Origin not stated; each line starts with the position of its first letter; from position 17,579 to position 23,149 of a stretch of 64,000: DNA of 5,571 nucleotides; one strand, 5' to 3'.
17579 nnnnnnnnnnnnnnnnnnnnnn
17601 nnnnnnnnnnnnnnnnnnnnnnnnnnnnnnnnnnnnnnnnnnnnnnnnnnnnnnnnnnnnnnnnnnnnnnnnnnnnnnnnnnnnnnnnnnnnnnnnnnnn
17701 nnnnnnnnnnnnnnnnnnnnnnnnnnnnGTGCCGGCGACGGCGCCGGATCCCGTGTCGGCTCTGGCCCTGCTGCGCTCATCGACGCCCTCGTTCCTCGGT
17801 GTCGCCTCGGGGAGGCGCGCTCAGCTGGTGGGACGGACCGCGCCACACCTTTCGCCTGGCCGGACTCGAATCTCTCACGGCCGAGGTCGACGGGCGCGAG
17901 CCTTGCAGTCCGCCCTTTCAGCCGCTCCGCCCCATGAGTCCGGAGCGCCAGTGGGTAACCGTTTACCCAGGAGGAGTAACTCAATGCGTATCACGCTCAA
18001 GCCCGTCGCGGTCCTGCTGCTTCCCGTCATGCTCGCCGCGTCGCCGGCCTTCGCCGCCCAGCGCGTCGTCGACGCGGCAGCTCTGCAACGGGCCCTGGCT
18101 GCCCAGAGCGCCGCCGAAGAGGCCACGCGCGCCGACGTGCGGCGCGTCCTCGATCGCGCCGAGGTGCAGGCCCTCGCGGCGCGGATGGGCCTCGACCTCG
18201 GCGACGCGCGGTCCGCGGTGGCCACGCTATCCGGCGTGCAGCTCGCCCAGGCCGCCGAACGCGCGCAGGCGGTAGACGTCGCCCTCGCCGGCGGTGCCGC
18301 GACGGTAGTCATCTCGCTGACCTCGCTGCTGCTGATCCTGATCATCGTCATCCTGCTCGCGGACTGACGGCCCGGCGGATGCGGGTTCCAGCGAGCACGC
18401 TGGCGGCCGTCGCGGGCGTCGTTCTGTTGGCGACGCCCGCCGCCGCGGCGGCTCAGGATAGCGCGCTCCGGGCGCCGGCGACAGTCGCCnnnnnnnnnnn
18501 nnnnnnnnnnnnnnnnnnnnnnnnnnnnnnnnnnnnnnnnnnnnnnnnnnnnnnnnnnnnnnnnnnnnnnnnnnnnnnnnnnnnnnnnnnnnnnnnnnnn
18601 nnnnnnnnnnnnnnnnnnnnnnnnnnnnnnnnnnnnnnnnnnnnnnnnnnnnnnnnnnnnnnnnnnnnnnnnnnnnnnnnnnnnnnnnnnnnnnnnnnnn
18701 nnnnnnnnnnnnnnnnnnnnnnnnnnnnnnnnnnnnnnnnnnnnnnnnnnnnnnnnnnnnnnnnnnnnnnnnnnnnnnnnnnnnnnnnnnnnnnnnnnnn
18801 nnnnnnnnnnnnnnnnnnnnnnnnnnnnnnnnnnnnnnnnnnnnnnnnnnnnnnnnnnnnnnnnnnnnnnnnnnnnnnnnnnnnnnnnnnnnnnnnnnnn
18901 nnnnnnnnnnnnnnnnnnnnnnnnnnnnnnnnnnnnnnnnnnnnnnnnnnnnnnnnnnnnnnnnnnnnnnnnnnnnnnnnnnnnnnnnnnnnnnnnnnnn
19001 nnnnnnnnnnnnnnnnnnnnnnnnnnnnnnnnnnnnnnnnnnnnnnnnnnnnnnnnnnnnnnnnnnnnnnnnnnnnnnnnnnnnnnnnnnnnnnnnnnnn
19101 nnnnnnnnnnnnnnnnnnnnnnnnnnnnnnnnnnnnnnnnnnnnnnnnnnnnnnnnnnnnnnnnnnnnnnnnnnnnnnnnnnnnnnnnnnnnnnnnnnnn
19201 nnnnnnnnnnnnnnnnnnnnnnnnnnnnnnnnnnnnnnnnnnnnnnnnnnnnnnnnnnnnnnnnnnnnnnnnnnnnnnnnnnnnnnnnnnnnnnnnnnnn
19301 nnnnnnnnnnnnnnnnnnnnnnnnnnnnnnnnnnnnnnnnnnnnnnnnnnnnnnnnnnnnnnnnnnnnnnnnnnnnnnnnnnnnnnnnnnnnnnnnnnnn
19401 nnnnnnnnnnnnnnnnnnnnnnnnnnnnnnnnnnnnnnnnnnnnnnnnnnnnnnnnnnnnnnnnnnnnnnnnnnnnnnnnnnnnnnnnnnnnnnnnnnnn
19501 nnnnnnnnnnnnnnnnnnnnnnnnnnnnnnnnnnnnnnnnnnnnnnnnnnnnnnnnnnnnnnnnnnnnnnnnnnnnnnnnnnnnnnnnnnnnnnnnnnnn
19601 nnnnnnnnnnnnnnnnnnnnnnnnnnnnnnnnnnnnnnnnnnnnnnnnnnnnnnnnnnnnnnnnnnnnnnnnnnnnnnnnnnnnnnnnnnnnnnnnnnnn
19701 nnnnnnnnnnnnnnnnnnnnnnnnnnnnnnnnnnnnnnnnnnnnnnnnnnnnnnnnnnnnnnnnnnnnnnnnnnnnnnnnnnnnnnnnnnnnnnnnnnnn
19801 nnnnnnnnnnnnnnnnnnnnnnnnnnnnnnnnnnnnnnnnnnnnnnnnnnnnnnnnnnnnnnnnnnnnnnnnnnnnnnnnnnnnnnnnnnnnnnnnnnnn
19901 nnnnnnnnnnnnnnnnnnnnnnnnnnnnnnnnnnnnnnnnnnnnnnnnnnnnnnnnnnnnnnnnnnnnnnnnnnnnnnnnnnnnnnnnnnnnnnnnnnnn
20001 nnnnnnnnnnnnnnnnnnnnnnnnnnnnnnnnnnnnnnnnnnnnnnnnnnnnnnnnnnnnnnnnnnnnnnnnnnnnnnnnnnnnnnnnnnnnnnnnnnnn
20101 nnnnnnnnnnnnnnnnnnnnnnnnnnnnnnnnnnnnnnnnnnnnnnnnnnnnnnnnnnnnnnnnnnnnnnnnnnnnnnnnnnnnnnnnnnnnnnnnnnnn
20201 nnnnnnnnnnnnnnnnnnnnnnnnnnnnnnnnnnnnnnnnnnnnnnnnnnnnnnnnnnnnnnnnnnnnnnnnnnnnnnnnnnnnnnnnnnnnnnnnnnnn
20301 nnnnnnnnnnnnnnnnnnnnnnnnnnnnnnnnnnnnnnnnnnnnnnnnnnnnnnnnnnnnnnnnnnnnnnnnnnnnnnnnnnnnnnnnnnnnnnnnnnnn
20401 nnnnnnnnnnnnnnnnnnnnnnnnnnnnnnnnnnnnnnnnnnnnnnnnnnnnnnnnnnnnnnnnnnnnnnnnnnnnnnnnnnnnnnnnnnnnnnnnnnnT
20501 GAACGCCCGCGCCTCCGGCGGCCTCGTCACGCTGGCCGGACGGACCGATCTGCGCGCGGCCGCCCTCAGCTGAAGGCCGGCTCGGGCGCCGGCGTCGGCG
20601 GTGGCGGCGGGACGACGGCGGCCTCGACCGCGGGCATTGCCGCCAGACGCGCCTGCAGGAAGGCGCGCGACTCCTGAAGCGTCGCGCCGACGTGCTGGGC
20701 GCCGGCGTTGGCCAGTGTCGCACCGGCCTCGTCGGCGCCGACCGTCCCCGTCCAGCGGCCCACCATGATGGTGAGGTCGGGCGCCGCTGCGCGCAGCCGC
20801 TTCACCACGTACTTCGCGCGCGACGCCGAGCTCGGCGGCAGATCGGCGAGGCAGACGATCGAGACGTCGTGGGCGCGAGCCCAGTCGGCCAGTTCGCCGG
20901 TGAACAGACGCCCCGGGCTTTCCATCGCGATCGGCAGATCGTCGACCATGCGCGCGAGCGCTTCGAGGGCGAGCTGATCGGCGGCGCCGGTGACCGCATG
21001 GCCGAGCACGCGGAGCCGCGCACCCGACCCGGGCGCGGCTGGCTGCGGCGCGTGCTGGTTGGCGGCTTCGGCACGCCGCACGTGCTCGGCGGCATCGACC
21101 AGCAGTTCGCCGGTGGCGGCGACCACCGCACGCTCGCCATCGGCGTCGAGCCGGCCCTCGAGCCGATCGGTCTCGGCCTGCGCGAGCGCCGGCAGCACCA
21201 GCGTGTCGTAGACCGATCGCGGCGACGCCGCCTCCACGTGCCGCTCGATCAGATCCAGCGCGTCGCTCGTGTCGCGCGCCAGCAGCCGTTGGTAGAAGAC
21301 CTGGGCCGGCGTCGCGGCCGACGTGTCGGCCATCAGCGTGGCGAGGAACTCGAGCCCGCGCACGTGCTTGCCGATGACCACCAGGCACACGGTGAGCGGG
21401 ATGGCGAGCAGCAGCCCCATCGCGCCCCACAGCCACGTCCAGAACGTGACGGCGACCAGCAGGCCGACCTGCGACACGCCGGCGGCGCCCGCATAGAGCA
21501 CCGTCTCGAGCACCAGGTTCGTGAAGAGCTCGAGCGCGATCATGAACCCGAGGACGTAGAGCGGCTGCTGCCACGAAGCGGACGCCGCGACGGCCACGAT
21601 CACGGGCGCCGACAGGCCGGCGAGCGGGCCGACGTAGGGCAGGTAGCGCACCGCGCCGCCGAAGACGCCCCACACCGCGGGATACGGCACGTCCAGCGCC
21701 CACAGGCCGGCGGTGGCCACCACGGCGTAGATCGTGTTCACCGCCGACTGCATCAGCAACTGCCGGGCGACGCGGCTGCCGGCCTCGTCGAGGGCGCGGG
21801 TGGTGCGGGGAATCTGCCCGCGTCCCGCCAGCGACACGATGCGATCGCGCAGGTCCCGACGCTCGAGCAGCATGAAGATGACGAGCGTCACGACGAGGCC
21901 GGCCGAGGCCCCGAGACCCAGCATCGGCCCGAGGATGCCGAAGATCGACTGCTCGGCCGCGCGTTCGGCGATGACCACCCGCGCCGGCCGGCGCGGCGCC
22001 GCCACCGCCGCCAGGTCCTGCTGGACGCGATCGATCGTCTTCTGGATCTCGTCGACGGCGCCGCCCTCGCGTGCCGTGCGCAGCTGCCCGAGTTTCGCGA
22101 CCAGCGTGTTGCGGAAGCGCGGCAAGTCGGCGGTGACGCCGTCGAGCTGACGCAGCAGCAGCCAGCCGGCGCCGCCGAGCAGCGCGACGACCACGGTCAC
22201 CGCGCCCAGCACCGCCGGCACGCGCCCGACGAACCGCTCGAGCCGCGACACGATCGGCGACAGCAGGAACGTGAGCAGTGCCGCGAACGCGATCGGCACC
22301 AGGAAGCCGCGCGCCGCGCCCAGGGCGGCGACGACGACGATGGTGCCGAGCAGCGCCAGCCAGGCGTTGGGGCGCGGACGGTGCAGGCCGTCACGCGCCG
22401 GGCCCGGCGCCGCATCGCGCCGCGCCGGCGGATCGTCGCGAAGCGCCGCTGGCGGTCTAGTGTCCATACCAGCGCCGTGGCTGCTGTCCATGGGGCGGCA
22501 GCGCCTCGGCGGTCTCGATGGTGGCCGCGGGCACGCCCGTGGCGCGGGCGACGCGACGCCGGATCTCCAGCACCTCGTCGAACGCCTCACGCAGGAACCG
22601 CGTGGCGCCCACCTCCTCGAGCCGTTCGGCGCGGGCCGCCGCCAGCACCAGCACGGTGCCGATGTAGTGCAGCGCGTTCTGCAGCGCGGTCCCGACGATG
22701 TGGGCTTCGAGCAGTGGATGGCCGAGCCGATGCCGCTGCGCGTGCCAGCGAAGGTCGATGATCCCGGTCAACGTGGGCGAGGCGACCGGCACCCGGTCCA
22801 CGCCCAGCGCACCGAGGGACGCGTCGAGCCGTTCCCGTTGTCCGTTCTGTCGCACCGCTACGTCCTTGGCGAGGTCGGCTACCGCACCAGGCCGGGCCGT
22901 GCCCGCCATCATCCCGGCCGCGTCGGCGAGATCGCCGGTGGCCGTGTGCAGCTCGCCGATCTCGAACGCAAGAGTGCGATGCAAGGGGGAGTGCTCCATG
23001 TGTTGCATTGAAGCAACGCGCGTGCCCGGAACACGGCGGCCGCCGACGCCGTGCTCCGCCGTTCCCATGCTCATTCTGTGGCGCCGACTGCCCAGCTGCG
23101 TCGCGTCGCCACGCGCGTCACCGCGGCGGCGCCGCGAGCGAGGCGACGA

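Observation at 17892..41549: Eleven co-oriented -24/-12 (sigma54-type) promoter motifs link a stress/osmoprotection/envelope gene island to one NtrC-type activator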

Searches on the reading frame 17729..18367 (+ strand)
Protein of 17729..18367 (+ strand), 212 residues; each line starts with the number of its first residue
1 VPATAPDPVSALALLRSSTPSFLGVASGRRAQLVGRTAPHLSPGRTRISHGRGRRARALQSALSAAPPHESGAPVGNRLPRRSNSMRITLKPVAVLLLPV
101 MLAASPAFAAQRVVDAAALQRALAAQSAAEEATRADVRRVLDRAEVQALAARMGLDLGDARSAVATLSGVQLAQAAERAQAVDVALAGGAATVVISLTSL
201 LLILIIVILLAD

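Call 6: search_protein_families(library=pfam, proteins=[window:17729-18367:+], max_evalue=0.01)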
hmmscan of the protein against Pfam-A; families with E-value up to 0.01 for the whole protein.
window:17729-18367:+ (212 aa): 1 family
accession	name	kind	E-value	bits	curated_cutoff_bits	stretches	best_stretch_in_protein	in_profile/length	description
PF20332.3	DUF6627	-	0.0075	16.8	27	0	125-207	31-106/125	Family of unknown function (DUF6627)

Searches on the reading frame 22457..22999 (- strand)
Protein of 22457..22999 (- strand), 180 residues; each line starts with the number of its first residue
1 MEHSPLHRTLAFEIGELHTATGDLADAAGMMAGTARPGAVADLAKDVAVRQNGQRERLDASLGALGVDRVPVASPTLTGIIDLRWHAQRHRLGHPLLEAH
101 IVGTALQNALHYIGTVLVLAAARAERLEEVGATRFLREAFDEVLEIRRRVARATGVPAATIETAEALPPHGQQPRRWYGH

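Call 62: search_protein_families(library=ncbifam, proteins=[window:22457-22999:-], max_evalue=0.01)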
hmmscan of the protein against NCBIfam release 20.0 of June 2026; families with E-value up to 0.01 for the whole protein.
window:22457-22999:- (180 aa): 0 families

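Call 66: search_protein_families(library=pfam, proteins=[window:22457-22999:-], max_evalue=5)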
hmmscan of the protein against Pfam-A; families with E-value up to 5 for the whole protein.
window:22457-22999:- (180 aa): 2 families
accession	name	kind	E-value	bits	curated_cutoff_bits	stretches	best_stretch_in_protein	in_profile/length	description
PF11016.13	DUF2854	-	0.021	15.2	25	1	41-82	62-103/146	Protein of unknown function (DUF2854)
PF07881.17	Fucose_iso_N1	-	0.28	11.5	28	1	30-55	104-129/169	L-fucose isomerase, first N-terminal domain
